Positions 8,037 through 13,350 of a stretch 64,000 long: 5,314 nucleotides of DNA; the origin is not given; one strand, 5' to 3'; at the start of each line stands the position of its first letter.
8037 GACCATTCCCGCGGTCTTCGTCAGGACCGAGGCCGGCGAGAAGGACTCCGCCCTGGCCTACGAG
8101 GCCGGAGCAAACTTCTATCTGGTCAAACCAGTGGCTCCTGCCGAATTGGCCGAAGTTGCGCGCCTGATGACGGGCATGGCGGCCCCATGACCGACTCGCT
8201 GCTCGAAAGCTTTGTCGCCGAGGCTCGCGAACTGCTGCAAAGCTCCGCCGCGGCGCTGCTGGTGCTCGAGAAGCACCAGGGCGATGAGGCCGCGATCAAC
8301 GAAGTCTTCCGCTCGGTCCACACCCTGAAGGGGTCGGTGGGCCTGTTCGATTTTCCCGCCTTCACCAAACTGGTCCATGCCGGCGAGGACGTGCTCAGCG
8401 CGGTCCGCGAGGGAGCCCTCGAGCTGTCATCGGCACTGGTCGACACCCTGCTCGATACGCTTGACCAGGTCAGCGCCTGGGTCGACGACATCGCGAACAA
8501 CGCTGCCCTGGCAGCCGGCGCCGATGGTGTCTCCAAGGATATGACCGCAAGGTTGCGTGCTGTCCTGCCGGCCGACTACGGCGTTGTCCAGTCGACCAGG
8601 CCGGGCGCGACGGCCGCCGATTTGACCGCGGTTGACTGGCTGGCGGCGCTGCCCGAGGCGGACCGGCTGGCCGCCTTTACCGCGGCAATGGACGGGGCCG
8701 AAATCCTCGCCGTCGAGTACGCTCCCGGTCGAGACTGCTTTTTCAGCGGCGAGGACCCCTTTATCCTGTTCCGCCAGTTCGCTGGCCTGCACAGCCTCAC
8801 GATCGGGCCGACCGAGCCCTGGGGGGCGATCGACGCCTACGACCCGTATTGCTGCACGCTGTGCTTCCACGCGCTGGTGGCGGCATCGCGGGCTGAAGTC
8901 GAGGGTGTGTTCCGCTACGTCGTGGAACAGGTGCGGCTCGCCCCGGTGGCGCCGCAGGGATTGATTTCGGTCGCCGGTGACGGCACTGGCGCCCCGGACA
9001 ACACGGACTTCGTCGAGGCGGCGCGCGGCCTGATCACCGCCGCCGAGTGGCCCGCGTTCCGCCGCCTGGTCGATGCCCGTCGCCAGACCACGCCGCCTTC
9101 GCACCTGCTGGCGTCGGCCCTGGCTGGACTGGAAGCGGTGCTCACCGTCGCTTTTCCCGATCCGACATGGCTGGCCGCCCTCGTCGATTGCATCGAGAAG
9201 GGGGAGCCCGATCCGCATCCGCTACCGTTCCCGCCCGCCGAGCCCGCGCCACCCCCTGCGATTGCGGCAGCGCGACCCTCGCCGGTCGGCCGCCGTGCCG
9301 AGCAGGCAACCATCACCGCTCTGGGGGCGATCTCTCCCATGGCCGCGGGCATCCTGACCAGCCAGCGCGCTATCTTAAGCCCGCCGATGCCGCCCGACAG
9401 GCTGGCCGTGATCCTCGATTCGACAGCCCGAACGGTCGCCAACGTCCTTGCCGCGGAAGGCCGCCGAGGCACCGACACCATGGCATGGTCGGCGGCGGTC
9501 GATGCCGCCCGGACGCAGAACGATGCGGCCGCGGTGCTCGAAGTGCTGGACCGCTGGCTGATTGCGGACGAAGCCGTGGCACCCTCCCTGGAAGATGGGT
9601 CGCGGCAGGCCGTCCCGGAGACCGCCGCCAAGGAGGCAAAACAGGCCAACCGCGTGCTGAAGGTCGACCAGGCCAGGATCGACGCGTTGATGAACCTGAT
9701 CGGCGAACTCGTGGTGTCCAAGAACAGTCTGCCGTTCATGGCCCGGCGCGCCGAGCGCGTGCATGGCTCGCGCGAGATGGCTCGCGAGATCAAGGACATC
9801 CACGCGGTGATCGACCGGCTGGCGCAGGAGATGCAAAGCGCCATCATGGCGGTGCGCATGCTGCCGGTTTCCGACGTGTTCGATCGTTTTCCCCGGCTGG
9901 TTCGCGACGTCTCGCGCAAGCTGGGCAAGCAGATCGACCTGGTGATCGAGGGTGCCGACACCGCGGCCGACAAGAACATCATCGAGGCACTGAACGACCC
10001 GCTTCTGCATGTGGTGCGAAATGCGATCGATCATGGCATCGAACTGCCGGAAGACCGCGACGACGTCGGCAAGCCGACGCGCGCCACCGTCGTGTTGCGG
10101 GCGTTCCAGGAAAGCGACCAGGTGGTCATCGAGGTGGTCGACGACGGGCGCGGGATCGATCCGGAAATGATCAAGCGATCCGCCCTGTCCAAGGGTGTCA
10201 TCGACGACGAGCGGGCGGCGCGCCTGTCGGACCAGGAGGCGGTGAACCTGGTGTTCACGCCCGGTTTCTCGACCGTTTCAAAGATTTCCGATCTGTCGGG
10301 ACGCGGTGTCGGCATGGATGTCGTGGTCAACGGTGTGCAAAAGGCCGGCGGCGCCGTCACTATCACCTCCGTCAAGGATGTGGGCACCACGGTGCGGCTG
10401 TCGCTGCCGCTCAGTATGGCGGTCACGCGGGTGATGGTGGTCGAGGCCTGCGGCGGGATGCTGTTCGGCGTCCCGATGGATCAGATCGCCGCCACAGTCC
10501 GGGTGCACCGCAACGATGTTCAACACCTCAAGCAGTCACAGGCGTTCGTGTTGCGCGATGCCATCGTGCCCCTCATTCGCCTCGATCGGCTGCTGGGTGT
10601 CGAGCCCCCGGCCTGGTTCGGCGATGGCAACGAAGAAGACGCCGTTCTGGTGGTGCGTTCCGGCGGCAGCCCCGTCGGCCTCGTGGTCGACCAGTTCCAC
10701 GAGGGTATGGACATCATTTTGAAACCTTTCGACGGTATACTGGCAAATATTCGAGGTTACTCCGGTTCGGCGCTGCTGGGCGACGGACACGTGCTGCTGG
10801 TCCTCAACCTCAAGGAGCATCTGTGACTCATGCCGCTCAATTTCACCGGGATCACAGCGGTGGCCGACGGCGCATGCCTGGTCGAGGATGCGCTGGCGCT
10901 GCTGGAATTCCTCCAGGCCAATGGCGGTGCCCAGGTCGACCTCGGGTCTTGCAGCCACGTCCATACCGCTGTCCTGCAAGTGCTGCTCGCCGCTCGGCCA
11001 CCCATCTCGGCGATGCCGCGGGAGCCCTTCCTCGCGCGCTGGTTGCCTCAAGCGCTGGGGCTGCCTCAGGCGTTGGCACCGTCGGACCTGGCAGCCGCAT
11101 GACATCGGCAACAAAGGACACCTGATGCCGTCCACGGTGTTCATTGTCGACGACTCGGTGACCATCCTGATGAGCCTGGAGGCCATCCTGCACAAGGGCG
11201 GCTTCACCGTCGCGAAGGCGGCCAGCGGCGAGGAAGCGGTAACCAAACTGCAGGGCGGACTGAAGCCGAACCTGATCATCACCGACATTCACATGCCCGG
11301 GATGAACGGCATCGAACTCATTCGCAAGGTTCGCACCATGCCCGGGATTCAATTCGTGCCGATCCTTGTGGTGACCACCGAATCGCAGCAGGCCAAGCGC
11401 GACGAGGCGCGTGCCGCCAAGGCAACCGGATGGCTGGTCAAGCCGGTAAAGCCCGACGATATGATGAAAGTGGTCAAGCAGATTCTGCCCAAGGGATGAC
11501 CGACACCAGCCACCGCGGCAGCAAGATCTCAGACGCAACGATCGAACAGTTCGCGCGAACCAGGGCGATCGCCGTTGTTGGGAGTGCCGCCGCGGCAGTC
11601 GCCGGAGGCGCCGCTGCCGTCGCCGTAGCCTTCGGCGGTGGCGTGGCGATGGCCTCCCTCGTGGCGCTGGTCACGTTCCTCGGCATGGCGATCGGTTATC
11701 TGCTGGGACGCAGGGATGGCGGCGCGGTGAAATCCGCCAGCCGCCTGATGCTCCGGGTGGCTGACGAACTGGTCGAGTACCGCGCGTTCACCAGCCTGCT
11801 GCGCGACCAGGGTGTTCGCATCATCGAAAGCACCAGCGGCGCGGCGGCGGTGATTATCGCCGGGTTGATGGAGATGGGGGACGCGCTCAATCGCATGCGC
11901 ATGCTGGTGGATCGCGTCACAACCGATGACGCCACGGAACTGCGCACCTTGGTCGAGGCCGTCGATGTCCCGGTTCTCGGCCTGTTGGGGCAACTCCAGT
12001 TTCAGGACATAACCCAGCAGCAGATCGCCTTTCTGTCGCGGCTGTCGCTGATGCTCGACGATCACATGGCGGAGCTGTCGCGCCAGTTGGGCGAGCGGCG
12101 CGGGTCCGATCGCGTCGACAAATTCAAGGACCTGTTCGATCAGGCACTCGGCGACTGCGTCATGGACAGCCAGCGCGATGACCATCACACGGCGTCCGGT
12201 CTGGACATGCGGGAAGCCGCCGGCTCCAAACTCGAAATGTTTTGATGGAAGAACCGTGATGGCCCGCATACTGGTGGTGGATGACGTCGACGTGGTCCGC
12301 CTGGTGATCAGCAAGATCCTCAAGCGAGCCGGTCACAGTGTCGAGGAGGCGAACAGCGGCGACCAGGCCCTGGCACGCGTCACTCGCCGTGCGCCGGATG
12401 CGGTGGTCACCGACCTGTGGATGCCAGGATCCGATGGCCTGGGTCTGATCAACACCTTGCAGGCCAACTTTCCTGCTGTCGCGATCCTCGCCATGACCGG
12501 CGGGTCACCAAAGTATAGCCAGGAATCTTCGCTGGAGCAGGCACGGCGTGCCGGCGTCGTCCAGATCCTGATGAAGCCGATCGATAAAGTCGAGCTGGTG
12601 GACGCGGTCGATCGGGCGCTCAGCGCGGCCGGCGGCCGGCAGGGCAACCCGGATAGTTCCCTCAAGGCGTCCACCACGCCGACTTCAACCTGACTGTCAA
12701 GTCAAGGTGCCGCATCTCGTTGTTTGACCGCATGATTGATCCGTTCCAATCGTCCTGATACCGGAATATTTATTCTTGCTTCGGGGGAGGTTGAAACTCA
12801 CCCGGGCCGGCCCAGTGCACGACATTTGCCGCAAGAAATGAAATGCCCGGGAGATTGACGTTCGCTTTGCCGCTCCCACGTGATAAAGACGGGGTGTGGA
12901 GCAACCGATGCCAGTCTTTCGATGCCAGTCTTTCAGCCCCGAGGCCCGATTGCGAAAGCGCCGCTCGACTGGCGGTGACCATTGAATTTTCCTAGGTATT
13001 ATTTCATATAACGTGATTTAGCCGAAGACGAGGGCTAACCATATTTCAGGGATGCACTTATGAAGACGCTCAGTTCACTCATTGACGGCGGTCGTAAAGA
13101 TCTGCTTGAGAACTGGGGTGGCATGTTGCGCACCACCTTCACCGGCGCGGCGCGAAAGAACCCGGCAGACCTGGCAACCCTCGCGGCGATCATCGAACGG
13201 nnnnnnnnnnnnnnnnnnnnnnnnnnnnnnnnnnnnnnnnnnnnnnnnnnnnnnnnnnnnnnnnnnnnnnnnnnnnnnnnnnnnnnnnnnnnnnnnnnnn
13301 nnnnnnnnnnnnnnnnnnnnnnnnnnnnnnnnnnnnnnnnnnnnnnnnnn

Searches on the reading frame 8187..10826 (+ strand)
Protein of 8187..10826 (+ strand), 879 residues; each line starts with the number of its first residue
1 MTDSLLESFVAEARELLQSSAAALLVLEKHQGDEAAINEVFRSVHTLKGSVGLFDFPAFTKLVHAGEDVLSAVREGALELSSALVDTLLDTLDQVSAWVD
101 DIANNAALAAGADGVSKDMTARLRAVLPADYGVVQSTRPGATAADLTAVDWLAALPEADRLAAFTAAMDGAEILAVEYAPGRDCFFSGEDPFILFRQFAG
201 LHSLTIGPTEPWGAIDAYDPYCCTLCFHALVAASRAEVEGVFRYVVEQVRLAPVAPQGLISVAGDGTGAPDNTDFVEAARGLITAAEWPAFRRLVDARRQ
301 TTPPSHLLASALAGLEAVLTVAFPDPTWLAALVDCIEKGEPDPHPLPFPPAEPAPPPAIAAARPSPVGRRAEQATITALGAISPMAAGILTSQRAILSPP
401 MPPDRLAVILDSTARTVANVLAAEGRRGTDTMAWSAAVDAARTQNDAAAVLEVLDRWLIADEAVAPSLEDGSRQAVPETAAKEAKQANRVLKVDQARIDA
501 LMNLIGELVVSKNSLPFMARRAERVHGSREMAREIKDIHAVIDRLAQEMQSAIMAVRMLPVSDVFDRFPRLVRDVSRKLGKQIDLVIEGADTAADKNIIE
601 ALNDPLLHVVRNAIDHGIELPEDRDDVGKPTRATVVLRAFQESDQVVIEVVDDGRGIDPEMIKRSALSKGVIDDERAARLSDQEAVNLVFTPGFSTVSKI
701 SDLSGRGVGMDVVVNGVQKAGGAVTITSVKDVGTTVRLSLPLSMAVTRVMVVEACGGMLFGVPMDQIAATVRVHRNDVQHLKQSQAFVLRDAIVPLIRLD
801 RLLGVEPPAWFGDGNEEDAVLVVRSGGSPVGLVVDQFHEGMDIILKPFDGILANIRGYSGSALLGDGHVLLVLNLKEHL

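Call 4: search_protein_families(library=pfam, proteins=[window:8187-10826:+], max_evalue=0.01)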
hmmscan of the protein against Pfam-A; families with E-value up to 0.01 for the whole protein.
window:8187-10826:+ (879 aa): 4 families
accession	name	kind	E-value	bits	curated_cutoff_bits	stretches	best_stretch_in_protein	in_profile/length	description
PF01584.24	CheW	-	1.2e-19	70.7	23.5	1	754-877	6-132/138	CheW-like domain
PF02895.20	H-kinase_dim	-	3.9e-18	66.1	23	1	489-556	2-68/68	Signal transducing histidine kinase, homodimeric domain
PF02518.31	HATPase_c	-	3.4e-17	63.3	26.4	1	604-743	4-110/111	Histidine kinase-, DNA gyrase B-, and HSP90-like ATPase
PF01627.28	Hpt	-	1.5e-16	60.8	24.6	1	5-98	2-84/84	Hpt domain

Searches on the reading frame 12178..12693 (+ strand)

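Call 3: search_protein_families(library=pfam, proteins=[window:12178-12693:+], max_evalue=0.1)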
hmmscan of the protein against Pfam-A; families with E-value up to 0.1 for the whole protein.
window:12178-12693:+ (171 aa): 1 family
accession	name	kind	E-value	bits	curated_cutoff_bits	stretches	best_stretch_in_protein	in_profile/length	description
PF00072.30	Response_reg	-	2.9e-23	82.6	30.2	1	31-144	1-110/111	Response regulator receiver domain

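Call 5: search_protein_families(library=ncbifam, proteins=[window:12178-12693:+], max_evalue=0.01)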
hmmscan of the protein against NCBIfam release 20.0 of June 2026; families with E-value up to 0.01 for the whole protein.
window:12178-12693:+ (171 aa): 96 families (the best 25 are shown)
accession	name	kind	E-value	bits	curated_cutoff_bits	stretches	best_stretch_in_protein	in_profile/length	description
TIGR01818.1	ntrC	equivalog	7.3e-22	77.8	558.6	1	31-160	1-126/463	nitrogen regulation protein NR(I)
NF046022.1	RespRegCpdRBruc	equivalog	1.3e-17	63.9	180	1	28-151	1-120/120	cell cycle two-component system response regulator CpdR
NF051870.1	NAssimRespRegNtrX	equivalog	1.7e-16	60.2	600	1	28-158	1-129/452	nitrogen assimilation response regulator NtrX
NF008176.1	PRK10923.1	equivalog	2.2e-16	59.5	620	1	30-166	5-137/469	nitrogen regulation protein NR(I)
NF045505.1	RR_RssB_Pseudo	equivalog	3e-15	56.2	700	1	28-157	5-131/394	two-component system response regulator RssB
NF008469.0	PRK11361.1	equivalog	4.6e-15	55.3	714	1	27-152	3-124/461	acetoacetate metabolism transcriptional regulator AtoC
NF006900.1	PRK09390.1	equivalog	5.4e-15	55.5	255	1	29-154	5-126/203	response regulator FixJ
TIGR02956.1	TMAO_torS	equivalog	1.2e-14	53.4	676.5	1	28-153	701-825/967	TMAO reductase system sensor histidine kinase/response regulator TorS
NF007689.0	PRK10365.1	equivalog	2.6e-14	52.9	760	1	30-152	7-125/441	sigma-54-dependent response regulator transcription factor ZraR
NF011874.0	PRK15347.1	equivalog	2.6e-14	52.3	852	1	30-147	692-809/921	two component system sensor kinase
NF011695.0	PRK15115.1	equivalog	3.3e-14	52.5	763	1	29-151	7-125/445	two-component system response regulator GlrR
NF007969.0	PRK10693.1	equivalog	3.4e-14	52.6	329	1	29-139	8-114/337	two-component system response regulator RssB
NF052596.1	RR_EAL_PvrR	equivalog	8e-13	47.8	580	1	29-148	4-125/398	response regulator cyclic di-GMP phosphodiesterase PvrR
NF041367.1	CheY_Halo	equivalog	1.1e-12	48.4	200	1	31-146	1-112/114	chemotaxis protein CheY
NF047785.1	respo_reg_MadR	equivalog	1.8e-12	47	300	1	30-149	2-121/209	MadR family response regulator transcription factor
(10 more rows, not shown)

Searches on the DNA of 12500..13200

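Call 62: search_rna_families(source=window, start=12500, end=13200, threshold=evalue, max_evalue=1)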
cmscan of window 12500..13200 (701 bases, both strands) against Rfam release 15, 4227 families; matches with E-value up to 1: 1.
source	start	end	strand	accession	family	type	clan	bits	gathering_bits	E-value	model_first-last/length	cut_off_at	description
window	12658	12711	+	RF01519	CC0196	Gene; sRNA;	-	17.7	35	0.2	1-58/58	no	Caulobacter sRNA CC0196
